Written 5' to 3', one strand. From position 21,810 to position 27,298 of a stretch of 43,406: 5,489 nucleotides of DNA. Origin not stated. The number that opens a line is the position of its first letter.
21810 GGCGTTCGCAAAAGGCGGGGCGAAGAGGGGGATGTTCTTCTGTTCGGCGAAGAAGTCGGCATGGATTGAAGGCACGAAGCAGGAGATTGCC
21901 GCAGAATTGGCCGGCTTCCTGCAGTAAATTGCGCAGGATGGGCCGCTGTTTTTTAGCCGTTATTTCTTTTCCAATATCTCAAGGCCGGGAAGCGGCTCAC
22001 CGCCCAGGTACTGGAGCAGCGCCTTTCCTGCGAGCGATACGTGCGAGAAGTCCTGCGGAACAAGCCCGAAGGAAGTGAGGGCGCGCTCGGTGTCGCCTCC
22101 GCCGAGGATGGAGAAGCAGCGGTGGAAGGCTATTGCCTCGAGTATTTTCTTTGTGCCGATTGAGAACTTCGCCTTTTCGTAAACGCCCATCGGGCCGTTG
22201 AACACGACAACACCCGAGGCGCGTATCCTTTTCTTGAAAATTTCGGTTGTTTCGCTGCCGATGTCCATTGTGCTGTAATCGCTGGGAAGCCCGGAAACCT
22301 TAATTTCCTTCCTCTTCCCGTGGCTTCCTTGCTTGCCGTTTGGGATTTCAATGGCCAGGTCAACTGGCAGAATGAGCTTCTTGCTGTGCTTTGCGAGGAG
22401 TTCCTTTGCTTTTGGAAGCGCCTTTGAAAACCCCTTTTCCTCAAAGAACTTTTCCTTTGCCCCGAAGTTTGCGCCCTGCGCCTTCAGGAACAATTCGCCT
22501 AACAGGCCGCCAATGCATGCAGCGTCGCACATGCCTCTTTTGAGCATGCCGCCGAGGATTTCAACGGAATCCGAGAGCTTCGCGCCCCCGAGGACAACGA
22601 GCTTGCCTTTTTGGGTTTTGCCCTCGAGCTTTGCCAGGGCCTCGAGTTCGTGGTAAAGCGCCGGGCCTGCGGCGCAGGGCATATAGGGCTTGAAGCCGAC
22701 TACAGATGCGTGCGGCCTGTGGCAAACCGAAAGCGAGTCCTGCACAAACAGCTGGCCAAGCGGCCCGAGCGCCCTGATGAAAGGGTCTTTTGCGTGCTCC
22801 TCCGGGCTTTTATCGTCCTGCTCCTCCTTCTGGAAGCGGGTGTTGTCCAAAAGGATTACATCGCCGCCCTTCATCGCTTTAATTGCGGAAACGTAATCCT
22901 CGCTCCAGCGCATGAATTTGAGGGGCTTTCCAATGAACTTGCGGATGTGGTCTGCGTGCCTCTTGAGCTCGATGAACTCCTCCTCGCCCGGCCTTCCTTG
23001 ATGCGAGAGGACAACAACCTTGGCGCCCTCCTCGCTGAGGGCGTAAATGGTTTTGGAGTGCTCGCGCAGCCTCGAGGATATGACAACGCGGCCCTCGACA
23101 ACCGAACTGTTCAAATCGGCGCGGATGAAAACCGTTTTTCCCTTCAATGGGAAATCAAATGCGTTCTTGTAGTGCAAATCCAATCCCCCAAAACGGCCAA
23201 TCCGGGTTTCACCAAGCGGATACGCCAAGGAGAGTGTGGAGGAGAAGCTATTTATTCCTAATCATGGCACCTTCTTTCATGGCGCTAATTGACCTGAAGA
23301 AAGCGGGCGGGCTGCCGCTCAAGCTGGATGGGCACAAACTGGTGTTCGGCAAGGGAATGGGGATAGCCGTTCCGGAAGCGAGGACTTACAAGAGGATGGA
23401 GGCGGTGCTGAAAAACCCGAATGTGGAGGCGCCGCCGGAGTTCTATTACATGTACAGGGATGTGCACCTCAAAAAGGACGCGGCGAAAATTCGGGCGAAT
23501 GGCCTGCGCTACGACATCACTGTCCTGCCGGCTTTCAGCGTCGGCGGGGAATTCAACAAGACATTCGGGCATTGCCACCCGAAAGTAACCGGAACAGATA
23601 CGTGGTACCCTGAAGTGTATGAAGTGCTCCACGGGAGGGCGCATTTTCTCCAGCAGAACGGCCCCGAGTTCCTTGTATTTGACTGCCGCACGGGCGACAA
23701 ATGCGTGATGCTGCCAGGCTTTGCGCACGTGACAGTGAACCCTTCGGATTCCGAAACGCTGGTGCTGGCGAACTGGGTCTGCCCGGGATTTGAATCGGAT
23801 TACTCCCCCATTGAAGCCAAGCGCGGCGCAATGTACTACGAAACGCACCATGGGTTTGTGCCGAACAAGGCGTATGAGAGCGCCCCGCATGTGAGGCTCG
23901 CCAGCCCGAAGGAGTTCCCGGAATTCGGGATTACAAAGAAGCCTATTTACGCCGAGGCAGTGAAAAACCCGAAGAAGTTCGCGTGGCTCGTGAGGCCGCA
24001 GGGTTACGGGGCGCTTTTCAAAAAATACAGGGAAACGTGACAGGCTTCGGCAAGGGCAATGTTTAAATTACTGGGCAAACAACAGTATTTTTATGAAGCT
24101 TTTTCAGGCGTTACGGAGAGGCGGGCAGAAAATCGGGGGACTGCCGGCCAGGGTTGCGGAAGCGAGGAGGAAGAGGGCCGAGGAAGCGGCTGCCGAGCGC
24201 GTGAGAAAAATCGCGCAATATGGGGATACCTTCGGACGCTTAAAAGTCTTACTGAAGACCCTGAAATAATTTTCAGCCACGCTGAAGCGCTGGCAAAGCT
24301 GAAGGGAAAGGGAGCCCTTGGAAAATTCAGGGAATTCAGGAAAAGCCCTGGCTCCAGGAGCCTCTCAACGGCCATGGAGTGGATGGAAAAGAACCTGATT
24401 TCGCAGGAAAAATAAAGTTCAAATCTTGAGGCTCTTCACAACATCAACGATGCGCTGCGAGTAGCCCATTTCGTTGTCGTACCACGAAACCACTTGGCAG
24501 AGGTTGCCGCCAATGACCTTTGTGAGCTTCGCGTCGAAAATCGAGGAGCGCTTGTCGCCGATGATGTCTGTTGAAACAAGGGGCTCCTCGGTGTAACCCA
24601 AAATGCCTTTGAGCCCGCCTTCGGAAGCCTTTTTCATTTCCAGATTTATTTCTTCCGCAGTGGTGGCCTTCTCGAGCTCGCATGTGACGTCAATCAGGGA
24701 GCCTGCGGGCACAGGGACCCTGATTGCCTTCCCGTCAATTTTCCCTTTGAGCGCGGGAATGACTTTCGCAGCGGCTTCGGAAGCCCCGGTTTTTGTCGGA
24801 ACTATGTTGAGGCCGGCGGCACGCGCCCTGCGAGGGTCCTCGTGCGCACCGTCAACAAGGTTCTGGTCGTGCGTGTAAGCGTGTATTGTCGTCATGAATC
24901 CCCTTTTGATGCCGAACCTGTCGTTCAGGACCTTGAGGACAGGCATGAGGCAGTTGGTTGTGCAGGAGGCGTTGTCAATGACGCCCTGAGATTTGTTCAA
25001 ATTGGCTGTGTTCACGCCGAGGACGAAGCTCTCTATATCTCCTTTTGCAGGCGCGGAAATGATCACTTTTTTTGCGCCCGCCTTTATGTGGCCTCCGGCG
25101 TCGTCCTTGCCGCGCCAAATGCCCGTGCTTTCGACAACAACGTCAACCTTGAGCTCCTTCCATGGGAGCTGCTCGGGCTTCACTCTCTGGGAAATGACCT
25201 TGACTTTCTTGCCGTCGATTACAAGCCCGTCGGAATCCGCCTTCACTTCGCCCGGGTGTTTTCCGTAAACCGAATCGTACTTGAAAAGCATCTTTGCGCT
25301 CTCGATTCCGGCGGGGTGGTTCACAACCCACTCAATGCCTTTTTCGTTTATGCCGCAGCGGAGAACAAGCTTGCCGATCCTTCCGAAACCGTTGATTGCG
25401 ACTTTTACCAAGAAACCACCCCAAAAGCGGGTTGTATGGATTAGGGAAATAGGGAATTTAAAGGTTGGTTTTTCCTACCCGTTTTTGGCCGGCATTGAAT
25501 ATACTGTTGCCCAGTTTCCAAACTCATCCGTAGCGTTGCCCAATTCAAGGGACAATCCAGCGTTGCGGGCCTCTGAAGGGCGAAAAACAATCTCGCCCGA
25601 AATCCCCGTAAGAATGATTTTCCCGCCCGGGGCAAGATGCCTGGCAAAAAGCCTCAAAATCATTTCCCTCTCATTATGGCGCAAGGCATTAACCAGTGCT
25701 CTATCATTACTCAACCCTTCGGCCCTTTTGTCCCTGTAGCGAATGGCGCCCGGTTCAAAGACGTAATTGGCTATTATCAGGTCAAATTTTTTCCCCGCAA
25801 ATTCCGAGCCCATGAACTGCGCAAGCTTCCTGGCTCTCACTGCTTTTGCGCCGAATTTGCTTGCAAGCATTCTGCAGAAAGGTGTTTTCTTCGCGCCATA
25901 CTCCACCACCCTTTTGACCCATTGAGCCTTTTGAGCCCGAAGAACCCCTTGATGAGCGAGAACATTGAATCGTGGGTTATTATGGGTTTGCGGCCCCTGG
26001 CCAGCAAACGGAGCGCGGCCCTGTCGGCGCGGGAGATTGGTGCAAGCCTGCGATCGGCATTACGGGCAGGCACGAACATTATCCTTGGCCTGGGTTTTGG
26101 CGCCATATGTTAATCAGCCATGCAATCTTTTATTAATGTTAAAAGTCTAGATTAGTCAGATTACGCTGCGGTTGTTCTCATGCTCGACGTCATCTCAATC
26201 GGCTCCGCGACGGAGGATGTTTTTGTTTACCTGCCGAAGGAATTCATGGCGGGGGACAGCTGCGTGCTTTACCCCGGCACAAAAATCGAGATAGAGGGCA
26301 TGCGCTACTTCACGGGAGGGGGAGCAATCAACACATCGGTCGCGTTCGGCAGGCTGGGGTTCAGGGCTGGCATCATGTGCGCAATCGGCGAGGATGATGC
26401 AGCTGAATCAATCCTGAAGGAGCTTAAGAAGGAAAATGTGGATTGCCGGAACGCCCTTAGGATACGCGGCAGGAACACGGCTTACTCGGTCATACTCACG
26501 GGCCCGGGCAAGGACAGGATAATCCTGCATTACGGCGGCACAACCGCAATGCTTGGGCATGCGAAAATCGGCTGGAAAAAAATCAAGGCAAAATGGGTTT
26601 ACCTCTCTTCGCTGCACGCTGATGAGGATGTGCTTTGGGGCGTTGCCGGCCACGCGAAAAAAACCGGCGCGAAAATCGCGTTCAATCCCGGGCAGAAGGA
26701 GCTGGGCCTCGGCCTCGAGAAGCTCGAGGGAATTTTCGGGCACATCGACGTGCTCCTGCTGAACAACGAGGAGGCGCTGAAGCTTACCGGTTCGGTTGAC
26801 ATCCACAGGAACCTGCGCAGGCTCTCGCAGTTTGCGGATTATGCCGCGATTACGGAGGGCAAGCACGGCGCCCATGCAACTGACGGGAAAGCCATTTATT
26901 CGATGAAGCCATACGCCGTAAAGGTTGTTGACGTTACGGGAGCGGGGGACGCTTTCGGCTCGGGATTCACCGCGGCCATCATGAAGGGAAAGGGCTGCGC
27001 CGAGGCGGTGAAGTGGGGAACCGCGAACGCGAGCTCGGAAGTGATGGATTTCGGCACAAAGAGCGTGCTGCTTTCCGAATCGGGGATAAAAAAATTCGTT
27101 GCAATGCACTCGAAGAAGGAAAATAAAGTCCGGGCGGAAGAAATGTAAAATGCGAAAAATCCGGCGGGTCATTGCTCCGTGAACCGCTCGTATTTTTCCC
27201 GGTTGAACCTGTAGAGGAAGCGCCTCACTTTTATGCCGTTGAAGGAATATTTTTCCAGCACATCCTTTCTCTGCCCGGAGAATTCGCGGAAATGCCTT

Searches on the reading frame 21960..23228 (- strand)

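Call 65: search_protein_families(library=pfam, proteins=[window:21960-23228:-], max_evalue=0.00001)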
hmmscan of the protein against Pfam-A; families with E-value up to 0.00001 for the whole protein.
window:21960-23228:- (422 aa): 1 family
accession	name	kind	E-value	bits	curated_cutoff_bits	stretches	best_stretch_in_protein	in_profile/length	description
PF00162.24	PGK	-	8e-99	331.6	27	1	25-411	3-379/379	Phosphoglycerate kinase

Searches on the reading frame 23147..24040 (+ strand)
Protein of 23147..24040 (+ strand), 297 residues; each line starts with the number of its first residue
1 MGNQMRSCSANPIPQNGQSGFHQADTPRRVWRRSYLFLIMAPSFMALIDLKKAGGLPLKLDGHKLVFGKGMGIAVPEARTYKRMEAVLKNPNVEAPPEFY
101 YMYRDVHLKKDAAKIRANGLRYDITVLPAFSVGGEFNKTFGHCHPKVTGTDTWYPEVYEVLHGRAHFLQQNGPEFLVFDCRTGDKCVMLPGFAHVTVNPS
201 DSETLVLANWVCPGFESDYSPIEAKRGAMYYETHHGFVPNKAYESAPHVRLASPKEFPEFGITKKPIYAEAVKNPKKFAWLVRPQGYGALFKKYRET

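Call 65: search_protein_families(library=pfam, proteins=[window:23147-24040:+], max_evalue=0.00001)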
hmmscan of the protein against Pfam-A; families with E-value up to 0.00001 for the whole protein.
window:23147-24040:+ (297 aa): 1 family
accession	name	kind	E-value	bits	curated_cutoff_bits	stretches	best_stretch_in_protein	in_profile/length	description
PF06560.17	GPI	-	6.9e-29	100.8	20.7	1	98-236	27-169/182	Glucose-6-phosphate isomerase (GPI)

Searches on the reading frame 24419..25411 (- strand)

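Call 65: search_protein_families(library=pfam, proteins=[window:24419-25411:-], max_evalue=0.00001)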
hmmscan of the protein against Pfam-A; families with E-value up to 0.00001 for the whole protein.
window:24419-25411:- (330 aa): 2 families
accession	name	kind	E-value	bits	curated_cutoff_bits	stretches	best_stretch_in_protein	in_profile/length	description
PF02800.25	Gp_dh_C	-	6.3e-64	214.8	24.4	1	155-311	1-158/158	Glyceraldehyde 3-phosphate dehydrogenase, C-terminal domain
PF00044.30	Gp_dh_N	-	1.4e-30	106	31.7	1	2-100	1-99/101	Glyceraldehyde 3-phosphate dehydrogenase, NAD binding domain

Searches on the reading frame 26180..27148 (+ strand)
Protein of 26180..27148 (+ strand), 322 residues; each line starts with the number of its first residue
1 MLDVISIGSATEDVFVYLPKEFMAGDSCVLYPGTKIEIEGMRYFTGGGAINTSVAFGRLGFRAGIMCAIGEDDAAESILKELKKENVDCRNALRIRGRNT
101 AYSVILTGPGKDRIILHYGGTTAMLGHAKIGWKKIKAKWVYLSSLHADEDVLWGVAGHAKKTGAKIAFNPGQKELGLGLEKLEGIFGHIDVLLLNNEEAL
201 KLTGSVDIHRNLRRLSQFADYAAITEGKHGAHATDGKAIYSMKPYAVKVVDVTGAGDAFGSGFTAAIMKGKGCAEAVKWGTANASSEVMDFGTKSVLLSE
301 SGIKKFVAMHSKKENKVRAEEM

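Call 65: search_protein_families(library=pfam, proteins=[window:26180-27148:+], max_evalue=0.00001)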
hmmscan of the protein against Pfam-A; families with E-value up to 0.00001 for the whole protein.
window:26180-27148:+ (322 aa): 1 family
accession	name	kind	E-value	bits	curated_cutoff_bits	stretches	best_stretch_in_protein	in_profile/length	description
PF00294.29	PfkB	-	7.6e-40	137.5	25.8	1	3-294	3-296/302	pfkB family carbohydrate kinase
